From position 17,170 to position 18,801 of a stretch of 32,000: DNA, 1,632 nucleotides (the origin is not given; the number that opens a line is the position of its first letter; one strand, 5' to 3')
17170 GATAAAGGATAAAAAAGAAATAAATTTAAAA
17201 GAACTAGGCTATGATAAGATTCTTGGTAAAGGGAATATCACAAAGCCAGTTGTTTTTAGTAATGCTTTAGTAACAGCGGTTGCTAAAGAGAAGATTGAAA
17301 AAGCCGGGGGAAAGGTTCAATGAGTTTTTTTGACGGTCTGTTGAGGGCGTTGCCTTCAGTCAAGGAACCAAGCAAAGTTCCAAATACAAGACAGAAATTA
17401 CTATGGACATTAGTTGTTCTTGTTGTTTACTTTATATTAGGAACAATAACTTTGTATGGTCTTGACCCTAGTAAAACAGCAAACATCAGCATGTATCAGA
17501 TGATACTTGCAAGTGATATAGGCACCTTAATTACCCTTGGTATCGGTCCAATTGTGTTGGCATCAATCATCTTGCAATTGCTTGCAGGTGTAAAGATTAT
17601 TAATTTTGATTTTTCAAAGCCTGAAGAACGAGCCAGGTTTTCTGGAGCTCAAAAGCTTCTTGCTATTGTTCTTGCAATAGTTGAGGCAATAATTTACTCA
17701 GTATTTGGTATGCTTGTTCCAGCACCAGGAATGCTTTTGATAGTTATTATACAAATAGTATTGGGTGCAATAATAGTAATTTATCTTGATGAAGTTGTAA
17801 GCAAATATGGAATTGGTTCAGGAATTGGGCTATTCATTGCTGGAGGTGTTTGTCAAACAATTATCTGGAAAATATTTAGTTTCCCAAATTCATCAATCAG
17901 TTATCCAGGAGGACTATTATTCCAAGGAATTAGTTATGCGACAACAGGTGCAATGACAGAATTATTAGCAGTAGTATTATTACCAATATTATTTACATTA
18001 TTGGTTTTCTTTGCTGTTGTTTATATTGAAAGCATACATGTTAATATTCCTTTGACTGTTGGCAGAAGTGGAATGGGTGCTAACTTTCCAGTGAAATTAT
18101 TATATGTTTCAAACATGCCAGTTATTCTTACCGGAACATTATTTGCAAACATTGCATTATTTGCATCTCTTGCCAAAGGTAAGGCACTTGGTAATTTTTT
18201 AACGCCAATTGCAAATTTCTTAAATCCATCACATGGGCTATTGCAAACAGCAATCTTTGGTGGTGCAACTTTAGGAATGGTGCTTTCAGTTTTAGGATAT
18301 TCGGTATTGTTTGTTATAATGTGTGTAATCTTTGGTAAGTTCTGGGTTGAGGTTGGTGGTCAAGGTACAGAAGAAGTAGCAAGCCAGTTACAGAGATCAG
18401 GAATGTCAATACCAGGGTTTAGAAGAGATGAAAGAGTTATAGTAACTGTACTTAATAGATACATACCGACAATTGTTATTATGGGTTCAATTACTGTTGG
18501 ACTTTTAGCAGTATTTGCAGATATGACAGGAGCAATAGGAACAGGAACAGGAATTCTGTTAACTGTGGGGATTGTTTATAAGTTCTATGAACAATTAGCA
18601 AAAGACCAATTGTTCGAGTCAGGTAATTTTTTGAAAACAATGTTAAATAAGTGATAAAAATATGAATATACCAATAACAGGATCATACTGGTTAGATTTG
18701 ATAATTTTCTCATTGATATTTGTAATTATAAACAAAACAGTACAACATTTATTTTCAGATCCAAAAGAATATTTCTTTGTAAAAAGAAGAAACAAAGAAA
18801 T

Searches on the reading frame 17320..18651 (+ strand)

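Call 75: search_protein_families(library=pfam, proteins=[window:17320-18651:+], max_evalue=0.00001)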
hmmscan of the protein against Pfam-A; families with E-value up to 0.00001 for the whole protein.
window:17320-18651:+ (444 aa): 2 families
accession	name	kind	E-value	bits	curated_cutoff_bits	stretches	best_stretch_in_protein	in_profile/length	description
PF00344.25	SecY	-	1.3e-64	218.9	32.2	1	69-423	1-306/306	SecY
PF10559.14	Plug_translocon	-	8.1e-06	26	22.1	0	35-68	1-35/35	Plug domain of Sec61p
